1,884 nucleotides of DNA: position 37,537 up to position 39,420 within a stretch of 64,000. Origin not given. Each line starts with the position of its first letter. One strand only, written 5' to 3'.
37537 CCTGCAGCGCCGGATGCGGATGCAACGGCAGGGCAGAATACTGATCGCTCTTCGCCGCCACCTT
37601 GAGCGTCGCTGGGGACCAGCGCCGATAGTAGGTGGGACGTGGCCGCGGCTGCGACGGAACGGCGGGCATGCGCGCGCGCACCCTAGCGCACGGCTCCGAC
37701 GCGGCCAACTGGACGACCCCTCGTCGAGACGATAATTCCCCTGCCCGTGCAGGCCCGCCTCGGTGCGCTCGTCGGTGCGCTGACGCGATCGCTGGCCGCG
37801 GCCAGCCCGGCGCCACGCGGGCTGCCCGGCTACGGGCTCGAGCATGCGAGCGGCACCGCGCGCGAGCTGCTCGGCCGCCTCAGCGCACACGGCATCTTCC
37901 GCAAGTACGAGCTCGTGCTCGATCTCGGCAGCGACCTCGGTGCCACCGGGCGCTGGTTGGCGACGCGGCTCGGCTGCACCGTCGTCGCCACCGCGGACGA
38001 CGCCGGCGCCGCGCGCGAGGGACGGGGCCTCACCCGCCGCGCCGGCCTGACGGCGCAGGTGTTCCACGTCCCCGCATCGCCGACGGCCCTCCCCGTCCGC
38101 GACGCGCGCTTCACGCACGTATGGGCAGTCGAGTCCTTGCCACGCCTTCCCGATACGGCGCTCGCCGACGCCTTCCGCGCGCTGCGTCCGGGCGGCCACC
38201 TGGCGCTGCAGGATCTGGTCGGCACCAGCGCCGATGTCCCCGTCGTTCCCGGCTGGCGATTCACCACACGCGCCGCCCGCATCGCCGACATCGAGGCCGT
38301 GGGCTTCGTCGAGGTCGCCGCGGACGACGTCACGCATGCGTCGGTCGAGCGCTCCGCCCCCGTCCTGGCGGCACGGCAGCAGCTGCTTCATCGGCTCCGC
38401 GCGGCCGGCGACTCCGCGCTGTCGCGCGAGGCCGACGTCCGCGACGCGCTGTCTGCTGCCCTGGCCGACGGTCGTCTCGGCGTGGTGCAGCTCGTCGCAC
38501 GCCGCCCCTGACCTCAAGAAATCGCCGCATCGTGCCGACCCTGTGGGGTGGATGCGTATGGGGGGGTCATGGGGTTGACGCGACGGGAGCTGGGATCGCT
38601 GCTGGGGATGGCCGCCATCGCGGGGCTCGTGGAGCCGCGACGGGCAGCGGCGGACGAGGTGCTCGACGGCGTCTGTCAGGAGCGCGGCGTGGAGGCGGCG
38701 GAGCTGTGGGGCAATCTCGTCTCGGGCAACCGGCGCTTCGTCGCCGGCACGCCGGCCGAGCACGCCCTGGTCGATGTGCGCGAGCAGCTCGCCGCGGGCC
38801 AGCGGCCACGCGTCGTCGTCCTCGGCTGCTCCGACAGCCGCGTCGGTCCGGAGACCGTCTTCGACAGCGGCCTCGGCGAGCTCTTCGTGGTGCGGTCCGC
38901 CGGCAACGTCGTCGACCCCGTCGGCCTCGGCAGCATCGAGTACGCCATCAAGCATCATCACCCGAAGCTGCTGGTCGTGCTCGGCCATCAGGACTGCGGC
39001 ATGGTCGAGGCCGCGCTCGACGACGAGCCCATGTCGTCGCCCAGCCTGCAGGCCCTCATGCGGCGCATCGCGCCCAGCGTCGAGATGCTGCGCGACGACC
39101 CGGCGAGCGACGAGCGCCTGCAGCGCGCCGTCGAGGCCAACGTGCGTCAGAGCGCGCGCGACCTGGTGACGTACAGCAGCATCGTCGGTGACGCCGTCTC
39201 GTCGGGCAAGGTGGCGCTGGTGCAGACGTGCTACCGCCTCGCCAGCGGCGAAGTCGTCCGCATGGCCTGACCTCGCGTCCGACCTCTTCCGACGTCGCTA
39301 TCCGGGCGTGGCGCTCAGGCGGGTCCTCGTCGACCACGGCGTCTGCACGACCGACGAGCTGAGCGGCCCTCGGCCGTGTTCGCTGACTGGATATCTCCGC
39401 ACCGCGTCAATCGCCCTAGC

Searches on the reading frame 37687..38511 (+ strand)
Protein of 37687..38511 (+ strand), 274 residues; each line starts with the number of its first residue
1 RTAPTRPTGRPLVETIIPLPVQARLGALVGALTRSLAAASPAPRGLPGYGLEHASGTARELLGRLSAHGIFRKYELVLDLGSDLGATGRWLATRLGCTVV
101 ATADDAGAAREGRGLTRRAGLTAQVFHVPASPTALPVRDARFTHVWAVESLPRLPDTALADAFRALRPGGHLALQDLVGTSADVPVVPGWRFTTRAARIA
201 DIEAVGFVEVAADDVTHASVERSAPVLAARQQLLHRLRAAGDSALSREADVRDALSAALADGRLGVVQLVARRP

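Call 11: search_protein_families(library=pfam, proteins=[window:37687-38511:+], max_evalue=0.00001)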
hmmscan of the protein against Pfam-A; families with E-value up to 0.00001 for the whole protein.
window:37687-38511:+ (274 aa): 2 families
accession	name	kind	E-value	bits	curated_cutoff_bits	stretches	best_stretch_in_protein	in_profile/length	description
PF08241.18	Methyltransf_11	-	6.9e-08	33.5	21.2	1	78-173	1-94/95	Methyltransferase domain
PF13649.12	Methyltransf_25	-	1.5e-07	32.5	27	1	77-170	1-97/97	Methyltransferase domain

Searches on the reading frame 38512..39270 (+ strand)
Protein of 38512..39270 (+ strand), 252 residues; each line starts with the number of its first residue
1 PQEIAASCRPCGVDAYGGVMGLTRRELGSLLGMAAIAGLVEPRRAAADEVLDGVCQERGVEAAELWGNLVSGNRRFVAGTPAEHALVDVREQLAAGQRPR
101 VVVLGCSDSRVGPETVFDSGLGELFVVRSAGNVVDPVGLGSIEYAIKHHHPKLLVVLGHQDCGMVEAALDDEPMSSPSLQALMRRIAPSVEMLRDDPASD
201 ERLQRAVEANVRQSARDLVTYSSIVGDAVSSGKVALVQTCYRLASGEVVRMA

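Call 12: search_protein_families(library=pfam, proteins=[window:38512-39270:+], max_evalue=0.00001)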
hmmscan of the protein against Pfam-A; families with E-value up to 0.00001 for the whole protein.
window:38512-39270:+ (252 aa): 1 family
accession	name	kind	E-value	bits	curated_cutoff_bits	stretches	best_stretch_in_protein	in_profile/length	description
PF00484.24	Pro_CA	-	3.7e-39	134.9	25.7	1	102-248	2-156/156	Carbonic anhydrase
